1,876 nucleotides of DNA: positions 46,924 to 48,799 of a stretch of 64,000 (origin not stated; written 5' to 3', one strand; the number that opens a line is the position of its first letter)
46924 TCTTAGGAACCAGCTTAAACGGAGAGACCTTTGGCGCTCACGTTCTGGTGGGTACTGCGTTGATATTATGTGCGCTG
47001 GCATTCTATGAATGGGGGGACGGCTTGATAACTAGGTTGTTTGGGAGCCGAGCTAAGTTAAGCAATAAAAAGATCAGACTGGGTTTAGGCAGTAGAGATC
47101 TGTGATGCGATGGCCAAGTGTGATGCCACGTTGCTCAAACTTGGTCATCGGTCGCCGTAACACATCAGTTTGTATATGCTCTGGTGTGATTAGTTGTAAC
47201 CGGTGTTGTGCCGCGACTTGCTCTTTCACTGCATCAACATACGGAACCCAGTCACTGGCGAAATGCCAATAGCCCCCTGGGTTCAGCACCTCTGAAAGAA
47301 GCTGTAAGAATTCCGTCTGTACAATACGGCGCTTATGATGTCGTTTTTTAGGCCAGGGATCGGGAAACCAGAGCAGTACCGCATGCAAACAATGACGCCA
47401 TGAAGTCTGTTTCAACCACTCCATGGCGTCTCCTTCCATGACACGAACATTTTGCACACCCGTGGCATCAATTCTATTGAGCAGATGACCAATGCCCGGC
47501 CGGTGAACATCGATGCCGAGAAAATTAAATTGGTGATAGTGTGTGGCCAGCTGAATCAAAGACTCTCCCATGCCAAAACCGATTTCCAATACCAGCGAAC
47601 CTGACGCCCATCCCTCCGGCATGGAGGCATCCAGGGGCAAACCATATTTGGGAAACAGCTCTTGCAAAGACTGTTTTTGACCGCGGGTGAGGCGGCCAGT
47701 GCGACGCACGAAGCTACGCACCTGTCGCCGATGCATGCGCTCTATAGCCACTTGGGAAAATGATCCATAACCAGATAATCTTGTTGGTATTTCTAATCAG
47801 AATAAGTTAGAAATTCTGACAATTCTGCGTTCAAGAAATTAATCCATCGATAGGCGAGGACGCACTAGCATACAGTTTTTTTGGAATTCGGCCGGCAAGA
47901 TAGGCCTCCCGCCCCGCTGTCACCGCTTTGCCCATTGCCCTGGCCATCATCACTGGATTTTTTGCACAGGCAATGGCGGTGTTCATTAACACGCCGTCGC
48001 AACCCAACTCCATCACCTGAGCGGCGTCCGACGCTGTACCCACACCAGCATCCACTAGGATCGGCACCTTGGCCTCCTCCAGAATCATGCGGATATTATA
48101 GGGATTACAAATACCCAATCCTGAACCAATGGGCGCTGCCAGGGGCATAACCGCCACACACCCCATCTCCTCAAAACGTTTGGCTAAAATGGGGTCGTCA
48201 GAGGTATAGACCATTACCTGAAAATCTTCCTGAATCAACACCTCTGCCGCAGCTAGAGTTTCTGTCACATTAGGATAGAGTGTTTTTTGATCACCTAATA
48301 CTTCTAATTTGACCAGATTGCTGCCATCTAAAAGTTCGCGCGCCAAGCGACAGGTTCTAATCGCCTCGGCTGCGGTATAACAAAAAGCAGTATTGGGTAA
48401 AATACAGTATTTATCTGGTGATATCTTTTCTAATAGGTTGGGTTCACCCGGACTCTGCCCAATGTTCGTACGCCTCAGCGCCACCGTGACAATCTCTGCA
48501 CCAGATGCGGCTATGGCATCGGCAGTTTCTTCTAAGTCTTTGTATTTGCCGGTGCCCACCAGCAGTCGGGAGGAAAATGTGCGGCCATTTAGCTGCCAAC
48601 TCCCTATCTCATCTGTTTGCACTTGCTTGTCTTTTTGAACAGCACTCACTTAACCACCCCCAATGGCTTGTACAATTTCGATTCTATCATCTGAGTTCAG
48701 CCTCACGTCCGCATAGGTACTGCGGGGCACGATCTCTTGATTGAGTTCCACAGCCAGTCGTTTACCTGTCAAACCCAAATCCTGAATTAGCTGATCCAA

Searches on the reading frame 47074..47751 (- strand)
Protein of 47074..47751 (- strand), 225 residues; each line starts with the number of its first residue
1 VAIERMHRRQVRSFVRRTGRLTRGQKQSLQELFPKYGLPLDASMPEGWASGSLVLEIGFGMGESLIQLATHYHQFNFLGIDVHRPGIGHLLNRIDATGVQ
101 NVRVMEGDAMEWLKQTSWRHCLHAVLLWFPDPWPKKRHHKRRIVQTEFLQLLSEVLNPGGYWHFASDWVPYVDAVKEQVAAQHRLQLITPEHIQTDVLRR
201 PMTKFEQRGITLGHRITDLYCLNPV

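Call 70: search_protein_families(library=pfam, proteins=[window:47074-47751:-], max_evalue=0.00001)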
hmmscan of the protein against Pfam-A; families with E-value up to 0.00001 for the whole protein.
window:47074-47751:- (225 aa): 2 families
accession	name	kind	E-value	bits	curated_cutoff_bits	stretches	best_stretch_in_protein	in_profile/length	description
PF02390.23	Methyltransf_4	-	4.8e-48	163.3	24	1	52-218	3-172/173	Putative methyltransferase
PF13649.12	Methyltransf_25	-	2.4e-07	31.8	27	1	54-130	1-78/97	Methyltransferase domain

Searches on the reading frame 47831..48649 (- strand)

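Call 70: search_protein_families(library=pfam, proteins=[window:47831-48649:-], max_evalue=0.00001)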
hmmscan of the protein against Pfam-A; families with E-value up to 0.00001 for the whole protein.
window:47831-48649:- (272 aa): 1 family
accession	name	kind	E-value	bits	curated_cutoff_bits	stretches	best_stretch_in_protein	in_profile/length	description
PF05690.20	ThiG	-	3.3e-110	367.7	23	1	20-266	2-247/247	Thiazole biosynthesis protein ThiG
